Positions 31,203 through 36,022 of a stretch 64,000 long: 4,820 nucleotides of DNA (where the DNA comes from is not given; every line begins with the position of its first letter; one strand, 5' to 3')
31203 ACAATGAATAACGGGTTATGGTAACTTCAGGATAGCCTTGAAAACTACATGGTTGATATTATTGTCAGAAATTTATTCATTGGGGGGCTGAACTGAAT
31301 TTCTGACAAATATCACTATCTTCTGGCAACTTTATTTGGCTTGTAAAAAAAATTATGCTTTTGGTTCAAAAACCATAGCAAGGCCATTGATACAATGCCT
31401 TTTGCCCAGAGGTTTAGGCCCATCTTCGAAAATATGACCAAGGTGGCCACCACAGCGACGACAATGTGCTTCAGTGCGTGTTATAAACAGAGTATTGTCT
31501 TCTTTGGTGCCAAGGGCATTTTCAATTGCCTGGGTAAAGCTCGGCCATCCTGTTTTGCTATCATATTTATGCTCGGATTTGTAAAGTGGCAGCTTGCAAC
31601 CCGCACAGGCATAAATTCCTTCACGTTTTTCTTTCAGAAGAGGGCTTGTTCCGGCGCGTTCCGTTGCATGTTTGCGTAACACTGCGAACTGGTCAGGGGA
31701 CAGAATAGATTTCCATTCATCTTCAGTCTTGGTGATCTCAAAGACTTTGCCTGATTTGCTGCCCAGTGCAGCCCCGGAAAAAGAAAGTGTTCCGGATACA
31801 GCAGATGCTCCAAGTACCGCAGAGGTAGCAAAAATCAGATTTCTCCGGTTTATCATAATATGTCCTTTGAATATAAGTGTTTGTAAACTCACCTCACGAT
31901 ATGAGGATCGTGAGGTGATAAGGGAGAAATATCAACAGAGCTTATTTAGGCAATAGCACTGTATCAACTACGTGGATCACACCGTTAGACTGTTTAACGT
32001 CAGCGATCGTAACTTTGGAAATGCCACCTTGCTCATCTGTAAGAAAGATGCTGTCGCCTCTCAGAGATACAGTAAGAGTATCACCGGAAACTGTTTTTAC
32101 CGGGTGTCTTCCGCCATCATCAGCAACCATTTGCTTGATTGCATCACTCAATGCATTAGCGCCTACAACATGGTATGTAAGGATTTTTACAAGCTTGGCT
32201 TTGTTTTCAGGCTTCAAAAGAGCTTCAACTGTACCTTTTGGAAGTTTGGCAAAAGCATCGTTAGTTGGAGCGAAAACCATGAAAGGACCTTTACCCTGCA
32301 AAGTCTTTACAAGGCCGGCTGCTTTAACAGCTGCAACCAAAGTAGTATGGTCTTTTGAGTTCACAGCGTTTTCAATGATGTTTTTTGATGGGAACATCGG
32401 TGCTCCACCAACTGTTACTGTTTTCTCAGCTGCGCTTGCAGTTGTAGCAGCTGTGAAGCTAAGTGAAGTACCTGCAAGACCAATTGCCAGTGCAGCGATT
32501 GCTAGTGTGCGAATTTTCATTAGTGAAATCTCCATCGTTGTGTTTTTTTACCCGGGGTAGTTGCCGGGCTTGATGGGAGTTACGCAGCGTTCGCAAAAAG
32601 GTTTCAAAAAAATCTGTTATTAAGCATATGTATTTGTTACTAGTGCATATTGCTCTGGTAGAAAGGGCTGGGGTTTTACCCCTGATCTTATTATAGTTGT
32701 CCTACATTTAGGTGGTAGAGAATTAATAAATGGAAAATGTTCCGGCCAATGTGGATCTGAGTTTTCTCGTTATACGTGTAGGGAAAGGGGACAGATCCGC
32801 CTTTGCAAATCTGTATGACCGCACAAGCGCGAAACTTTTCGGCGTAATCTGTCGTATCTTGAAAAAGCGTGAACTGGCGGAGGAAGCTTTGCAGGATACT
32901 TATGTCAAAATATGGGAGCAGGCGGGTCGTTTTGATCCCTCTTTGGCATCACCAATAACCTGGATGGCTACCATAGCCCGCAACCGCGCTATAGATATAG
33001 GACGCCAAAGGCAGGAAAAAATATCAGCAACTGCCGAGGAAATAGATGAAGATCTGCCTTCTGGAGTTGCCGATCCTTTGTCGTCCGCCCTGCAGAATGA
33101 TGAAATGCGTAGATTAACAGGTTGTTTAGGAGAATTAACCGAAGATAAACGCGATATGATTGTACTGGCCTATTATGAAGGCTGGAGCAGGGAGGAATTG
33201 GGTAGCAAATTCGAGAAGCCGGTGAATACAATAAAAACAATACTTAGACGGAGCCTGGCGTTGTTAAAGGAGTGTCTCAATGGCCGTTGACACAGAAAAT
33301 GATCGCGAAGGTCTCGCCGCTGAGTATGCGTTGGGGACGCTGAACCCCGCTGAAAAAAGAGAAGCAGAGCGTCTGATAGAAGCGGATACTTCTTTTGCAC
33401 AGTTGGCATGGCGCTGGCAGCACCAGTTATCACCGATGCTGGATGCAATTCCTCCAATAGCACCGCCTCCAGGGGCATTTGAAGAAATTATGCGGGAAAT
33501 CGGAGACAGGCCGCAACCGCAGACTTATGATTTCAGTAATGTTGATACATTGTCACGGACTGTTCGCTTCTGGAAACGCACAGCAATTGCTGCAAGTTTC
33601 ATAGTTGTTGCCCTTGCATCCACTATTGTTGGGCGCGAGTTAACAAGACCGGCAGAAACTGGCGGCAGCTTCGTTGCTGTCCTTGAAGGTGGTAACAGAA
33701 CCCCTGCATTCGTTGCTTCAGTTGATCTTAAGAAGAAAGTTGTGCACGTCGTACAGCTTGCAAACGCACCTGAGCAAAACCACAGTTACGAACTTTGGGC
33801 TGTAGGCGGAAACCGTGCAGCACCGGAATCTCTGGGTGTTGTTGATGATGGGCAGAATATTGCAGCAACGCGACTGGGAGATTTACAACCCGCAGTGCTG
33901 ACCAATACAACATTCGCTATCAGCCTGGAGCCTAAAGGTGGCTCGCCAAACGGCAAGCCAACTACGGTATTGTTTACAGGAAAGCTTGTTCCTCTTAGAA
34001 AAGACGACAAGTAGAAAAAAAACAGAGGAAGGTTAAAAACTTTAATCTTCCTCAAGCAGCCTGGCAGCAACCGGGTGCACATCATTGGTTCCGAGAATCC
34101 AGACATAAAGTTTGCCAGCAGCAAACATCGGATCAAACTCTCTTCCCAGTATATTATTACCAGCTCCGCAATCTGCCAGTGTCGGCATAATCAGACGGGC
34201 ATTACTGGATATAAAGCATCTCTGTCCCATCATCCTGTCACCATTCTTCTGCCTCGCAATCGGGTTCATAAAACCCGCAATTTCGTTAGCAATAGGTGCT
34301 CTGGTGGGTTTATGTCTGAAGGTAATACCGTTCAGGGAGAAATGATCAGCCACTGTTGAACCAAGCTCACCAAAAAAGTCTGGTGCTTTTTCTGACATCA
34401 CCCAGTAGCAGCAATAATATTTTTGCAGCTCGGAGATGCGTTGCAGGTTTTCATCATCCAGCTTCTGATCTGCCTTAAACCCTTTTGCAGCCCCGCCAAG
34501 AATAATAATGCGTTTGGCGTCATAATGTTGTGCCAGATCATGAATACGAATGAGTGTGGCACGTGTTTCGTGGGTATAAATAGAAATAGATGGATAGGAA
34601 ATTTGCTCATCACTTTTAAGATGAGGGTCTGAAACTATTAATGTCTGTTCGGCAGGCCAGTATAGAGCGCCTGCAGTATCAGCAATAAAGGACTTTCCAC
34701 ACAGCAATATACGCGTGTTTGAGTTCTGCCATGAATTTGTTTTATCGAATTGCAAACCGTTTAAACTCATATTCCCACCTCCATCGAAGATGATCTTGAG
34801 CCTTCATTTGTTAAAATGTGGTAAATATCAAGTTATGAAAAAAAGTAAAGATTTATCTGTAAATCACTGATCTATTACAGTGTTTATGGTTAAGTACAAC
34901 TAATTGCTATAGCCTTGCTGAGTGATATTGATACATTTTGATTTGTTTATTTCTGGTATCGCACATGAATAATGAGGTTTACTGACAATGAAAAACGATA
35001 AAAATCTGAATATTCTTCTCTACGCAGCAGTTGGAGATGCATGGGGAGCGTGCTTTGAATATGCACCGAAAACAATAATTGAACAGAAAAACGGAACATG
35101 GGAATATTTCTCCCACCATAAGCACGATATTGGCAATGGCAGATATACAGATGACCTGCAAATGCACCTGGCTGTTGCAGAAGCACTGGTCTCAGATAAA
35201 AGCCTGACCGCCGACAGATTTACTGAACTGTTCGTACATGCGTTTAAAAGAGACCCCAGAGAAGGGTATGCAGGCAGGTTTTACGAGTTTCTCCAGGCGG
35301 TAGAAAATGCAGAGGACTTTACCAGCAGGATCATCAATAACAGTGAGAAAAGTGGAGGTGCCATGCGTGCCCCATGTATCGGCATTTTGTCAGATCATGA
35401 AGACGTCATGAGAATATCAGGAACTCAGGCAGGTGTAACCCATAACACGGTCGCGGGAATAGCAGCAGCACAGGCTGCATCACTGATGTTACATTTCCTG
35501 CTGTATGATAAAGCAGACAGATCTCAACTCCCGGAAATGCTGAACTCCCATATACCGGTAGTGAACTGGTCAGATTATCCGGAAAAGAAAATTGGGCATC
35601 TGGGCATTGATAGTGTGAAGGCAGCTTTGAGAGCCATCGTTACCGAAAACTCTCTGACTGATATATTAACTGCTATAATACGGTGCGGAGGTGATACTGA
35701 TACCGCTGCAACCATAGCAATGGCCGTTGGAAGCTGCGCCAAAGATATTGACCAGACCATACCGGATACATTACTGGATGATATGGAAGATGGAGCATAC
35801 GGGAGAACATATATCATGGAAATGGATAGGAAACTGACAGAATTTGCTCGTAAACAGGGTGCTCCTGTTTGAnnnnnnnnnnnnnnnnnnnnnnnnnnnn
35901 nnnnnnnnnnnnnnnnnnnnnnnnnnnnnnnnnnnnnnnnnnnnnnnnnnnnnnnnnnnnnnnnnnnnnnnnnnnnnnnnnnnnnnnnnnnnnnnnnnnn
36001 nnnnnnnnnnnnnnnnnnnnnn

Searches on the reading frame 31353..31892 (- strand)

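Call 16: search_protein_families(library=pfam, proteins=[window:31353-31892:-], max_evalue=0.001)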
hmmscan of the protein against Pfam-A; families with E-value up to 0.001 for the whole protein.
window:31353-31892:- (179 aa): 1 family
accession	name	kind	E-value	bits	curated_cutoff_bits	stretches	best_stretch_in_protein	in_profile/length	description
PF01641.26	SelR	-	4.7e-45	152.7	24.9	1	64-177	1-116/116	SelR domain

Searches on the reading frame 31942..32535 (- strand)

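Call 16: search_protein_families(library=pfam, proteins=[window:31942-32535:-], max_evalue=0.001)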
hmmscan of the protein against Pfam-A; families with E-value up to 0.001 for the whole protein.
window:31942-32535:- (197 aa): 1 family
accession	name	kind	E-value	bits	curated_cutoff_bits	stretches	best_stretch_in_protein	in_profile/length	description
PF02469.27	Fasciclin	-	1.1e-34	119.7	22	1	62-196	2-123/123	Fasciclin domain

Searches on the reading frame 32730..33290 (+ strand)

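Call 16: search_protein_families(library=pfam, proteins=[window:32730-33290:+], max_evalue=0.001)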
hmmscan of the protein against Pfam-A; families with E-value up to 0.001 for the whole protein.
window:32730-33290:+ (186 aa): 3 families
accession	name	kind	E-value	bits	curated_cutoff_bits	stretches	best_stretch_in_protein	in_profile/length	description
PF04542.20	Sigma70_r2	-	2.3e-13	50.2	24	1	28-95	1-69/71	Sigma-70 region 2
PF08281.18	Sigma70_r4_2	-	3.1e-09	36.8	25.7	1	127-178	2-53/54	Sigma-70, region 4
PF04545.22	Sigma70_r4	-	3.5e-08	33.3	24.1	1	132-181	1-50/50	Sigma-70, region 4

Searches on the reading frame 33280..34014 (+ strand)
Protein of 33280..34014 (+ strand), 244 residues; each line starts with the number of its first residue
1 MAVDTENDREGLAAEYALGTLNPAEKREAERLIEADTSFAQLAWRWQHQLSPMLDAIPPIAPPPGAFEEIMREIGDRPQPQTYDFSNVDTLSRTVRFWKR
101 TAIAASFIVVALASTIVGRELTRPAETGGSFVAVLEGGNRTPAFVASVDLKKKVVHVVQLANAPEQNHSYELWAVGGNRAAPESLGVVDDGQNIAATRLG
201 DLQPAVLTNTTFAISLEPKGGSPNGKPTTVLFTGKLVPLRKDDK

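Call 16: search_protein_families(library=pfam, proteins=[window:33280-34014:+], max_evalue=0.001)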
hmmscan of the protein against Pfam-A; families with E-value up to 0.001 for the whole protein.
window:33280-34014:+ (244 aa): 1 family
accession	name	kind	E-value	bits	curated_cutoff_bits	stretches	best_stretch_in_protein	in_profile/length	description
PF10099.14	RskA_C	-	4.8e-20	72.6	29.4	1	102-228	3-130/135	Anti-sigma-K factor rskA, C-terminal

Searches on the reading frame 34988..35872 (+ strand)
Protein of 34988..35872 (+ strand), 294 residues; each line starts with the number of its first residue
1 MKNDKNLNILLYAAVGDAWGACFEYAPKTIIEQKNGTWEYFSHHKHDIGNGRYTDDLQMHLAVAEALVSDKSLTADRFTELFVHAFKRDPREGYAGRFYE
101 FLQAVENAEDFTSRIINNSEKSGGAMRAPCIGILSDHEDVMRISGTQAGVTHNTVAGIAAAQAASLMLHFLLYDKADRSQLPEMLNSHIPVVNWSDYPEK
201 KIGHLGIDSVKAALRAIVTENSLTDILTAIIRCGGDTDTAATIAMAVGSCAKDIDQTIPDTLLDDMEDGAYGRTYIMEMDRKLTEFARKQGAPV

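Call 16: search_protein_families(library=pfam, proteins=[window:34988-35872:+], max_evalue=0.001)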
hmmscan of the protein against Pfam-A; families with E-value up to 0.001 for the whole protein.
window:34988-35872:+ (294 aa): 1 family
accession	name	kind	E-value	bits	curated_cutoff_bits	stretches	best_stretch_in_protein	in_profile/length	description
PF03747.19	ADP_ribosyl_GH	-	5.2e-32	112.1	26.2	1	10-244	3-271/287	ADP-ribosylglycohydrolase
